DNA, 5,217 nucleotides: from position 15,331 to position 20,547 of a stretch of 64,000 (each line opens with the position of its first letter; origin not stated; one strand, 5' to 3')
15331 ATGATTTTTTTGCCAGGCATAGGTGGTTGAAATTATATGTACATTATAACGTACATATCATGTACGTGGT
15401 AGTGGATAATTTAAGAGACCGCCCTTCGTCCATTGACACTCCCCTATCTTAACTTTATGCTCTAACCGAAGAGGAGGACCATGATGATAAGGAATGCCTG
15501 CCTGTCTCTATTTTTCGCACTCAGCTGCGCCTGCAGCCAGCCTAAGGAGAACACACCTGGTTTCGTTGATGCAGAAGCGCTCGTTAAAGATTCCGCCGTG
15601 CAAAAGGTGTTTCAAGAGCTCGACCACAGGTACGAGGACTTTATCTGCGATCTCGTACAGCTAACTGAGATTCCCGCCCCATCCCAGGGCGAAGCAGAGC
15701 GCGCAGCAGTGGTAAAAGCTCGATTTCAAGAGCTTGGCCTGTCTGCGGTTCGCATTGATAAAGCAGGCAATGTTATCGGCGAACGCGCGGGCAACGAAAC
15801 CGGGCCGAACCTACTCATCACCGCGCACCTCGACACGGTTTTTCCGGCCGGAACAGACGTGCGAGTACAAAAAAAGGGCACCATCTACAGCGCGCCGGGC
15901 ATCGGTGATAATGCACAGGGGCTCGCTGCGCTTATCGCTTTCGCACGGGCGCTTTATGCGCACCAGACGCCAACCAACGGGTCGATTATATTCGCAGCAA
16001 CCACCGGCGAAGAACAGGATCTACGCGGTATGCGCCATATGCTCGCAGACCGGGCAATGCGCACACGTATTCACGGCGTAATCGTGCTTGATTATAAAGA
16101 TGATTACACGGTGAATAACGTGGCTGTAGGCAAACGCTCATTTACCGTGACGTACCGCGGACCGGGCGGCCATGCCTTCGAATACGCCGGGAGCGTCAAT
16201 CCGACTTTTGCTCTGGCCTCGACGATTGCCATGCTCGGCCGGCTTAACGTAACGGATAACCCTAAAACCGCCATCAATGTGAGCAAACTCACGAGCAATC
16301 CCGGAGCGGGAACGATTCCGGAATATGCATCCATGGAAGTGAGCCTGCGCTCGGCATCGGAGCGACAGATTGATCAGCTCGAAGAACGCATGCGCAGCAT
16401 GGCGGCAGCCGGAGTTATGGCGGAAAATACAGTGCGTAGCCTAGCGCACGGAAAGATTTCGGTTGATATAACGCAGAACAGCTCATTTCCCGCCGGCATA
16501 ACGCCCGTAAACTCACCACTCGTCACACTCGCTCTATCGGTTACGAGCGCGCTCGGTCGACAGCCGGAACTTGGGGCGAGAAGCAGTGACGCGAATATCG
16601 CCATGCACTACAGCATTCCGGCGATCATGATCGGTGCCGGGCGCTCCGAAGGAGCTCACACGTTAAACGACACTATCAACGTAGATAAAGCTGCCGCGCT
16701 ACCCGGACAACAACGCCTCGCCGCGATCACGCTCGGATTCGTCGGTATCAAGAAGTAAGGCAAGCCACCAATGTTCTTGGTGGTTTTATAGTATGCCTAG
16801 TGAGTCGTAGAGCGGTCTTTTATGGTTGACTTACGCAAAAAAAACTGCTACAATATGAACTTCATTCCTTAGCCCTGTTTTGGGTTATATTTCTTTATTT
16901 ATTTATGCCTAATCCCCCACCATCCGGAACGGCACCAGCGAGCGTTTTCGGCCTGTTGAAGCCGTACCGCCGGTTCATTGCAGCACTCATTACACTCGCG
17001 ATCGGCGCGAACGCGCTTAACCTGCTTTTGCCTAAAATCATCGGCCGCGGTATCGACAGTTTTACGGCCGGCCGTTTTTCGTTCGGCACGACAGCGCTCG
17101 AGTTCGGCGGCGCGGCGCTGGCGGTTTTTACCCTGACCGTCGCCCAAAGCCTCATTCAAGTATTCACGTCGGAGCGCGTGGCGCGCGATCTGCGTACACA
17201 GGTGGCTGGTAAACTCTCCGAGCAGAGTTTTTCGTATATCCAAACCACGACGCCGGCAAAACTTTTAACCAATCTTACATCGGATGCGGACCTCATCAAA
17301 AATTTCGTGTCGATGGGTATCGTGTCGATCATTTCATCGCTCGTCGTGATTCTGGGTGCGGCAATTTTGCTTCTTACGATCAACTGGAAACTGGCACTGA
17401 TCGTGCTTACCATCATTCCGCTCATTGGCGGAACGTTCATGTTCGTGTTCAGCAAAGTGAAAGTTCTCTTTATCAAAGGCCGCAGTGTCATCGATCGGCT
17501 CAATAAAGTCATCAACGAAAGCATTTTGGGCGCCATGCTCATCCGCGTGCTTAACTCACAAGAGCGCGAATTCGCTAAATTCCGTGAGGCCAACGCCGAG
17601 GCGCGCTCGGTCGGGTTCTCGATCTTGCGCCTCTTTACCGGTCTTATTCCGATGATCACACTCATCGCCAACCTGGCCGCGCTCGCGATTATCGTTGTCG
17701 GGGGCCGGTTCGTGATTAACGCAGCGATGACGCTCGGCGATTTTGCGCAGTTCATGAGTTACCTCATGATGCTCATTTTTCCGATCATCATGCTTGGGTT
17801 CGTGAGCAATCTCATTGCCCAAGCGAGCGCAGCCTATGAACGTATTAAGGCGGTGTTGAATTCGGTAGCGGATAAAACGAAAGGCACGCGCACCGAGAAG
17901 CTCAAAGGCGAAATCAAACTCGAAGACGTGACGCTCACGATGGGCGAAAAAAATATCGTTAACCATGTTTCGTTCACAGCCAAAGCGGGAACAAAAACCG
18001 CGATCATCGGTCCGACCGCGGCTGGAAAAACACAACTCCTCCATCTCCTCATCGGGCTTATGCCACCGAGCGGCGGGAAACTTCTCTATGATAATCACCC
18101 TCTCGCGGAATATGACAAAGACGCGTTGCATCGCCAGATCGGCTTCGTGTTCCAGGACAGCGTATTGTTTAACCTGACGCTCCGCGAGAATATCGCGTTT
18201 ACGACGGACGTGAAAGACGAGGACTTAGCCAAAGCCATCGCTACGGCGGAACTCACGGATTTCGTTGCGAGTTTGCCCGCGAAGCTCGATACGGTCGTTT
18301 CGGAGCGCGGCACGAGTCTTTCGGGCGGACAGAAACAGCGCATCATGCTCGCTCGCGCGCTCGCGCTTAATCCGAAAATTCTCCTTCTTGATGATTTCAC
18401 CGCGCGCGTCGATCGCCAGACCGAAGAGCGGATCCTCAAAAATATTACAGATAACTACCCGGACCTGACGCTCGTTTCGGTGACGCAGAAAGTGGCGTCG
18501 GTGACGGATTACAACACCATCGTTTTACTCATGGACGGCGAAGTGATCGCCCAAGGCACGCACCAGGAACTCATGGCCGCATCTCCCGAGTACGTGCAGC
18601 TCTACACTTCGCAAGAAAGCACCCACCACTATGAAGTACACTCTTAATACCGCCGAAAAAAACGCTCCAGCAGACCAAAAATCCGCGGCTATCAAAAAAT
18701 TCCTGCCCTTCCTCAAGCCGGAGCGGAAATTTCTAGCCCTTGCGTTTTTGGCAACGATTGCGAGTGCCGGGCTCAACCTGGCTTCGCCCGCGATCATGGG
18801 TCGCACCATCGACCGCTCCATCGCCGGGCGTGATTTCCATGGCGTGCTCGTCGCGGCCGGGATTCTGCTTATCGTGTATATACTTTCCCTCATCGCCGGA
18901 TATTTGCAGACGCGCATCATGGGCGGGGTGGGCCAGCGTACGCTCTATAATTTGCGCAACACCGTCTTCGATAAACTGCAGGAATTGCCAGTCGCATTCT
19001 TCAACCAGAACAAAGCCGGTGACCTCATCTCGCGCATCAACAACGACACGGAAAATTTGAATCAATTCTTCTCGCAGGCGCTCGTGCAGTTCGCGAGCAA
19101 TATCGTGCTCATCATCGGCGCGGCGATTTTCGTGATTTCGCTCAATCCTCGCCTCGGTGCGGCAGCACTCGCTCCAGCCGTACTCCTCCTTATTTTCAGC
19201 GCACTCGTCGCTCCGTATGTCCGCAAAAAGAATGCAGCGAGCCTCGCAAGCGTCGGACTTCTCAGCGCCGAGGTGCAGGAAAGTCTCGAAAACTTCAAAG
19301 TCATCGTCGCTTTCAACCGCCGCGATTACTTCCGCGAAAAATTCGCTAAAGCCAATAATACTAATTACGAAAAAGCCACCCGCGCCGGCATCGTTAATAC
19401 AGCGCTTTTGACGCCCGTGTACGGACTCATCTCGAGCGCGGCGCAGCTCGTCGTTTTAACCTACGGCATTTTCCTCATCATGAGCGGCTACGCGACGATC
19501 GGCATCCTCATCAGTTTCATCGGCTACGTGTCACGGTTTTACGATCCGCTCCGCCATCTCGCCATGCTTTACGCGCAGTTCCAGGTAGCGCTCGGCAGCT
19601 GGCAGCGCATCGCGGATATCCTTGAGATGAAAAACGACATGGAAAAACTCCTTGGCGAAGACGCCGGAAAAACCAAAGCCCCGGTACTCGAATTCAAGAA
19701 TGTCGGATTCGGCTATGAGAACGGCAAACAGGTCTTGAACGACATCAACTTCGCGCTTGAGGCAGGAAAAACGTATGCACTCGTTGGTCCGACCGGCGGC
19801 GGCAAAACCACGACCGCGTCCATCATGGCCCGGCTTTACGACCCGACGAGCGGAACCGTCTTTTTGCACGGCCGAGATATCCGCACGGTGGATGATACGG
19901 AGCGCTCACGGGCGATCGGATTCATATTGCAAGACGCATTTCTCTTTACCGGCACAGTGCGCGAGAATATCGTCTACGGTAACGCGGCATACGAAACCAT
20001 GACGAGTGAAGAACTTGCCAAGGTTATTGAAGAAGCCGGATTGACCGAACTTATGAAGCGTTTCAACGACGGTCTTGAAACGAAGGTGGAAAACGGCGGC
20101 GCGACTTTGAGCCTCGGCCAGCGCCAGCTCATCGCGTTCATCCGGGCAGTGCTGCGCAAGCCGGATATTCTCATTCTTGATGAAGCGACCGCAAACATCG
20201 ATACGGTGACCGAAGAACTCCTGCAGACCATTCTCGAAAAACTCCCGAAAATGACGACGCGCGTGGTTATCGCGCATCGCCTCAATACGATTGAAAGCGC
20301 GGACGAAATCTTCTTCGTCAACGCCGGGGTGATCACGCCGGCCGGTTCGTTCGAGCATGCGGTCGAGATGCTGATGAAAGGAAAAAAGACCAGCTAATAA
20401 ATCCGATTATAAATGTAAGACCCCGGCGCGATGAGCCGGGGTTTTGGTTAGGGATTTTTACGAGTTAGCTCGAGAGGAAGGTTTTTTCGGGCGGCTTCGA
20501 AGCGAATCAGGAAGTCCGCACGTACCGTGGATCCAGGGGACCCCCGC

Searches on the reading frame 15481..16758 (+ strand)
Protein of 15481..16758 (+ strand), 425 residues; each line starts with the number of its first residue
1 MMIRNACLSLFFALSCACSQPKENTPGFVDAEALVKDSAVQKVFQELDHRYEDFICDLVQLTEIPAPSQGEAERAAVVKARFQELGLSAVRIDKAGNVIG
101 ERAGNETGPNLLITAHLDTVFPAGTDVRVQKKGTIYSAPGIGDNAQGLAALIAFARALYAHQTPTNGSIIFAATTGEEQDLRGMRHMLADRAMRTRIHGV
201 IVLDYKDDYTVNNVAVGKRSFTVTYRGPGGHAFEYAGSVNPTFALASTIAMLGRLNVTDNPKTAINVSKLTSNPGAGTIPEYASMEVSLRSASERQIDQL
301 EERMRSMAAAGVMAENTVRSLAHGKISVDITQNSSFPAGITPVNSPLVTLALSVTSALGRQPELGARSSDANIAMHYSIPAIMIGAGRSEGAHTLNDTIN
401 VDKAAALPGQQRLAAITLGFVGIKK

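Call 65: search_protein_families(library=pfam, proteins=[window:15481-16758:+], max_evalue=0.0001)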
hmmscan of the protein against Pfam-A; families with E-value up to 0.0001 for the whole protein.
window:15481-16758:+ (425 aa): 3 families
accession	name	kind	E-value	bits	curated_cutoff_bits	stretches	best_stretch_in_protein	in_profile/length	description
PF04389.22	Peptidase_M28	-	7.4e-18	65.4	21.3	1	97-205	1-94/193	Peptidase family M28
PF01546.33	Peptidase_M20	-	1e-15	58.7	24.6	1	112-403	1-192/206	Peptidase family M20/M25/M40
PF07687.19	M20_dimer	-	1.3e-05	25.6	21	1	217-309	5-100/107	Peptidase dimerisation domain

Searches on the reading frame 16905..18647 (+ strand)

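Call 65: search_protein_families(library=pfam, proteins=[window:16905-18647:+], max_evalue=0.0001)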
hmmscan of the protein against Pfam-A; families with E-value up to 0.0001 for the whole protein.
window:16905-18647:+ (580 aa): 2 families
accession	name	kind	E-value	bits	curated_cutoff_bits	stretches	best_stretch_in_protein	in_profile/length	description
PF00664.28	ABC_membrane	-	1.8e-40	139.8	28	1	27-293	3-273/274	ABC transporter transmembrane region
PF00005.33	ABC_tran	-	2.6e-31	109.5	25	1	353-500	2-137/137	ABC transporter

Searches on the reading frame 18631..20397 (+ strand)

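Call 65: search_protein_families(library=pfam, proteins=[window:18631-20397:+], max_evalue=0.0001)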
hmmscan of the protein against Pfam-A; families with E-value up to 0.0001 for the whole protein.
window:18631-20397:+ (588 aa): 3 families
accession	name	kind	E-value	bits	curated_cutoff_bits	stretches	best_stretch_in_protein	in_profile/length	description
PF00664.28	ABC_membrane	-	2.5e-50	172.2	28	1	36-304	2-271/274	ABC transporter transmembrane region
PF00005.33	ABC_tran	-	7.5e-30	104.7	25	1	369-521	1-137/137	ABC transporter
PF02463.25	SMC_N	-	3.3e-05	23.9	40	1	349-563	135-211/220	RecF/RecN/SMC N terminal domain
